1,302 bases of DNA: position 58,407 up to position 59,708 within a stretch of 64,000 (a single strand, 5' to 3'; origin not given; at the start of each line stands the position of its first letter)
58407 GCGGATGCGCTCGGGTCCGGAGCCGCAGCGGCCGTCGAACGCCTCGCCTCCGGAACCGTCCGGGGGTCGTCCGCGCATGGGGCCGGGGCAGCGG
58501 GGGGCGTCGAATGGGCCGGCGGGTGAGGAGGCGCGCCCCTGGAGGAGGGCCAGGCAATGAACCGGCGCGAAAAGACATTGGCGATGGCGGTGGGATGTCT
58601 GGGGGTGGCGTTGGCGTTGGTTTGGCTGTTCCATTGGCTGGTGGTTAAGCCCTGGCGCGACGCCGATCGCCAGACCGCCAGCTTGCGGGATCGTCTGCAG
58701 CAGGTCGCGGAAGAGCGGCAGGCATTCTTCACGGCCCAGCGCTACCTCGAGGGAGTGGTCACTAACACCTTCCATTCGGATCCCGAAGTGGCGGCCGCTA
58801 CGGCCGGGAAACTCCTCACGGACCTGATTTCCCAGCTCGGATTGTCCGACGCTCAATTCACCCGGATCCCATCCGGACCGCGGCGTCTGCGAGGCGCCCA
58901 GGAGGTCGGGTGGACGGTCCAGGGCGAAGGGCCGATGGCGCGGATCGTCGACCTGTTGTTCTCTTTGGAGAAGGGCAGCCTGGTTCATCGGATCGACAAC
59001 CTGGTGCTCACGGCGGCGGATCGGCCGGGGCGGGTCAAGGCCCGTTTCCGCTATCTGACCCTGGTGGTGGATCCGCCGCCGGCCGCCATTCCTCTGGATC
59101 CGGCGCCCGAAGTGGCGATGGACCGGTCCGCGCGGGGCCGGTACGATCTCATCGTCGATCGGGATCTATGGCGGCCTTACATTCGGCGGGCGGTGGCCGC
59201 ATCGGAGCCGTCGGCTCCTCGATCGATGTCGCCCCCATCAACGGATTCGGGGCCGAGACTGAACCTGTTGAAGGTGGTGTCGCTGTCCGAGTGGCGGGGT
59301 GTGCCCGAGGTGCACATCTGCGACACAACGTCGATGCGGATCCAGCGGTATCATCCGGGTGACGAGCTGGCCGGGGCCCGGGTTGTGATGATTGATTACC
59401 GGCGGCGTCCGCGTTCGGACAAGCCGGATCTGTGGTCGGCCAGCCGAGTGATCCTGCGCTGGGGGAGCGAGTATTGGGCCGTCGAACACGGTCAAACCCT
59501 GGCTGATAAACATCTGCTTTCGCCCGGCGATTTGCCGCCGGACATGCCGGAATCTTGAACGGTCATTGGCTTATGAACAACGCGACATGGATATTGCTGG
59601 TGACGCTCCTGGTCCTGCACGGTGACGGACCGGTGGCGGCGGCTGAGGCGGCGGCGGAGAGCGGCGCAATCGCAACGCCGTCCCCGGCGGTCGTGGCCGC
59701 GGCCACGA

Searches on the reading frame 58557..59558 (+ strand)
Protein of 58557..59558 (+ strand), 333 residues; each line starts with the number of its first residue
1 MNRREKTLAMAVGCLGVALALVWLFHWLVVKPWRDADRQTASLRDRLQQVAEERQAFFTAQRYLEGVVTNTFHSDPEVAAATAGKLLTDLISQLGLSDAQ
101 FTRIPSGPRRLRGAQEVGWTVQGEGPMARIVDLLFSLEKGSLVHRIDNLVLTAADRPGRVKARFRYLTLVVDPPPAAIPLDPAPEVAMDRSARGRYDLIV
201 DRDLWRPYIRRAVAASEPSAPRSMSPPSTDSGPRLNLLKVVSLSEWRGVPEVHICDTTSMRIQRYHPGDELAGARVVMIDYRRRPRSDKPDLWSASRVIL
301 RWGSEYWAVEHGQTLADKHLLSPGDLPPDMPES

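Call 21: search_protein_families(library=pfam, proteins=[window:58557-59558:+], max_evalue=0.01)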
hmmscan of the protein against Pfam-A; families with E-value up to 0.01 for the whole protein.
window:58557-59558:+ (333 aa): 1 family
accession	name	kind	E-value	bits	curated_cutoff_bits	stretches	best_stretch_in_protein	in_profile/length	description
PF10741.14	T2SSM_b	-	0.00057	20.2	21.7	1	74-155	10-91/111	Type II secretion system (T2SS), protein M subtype b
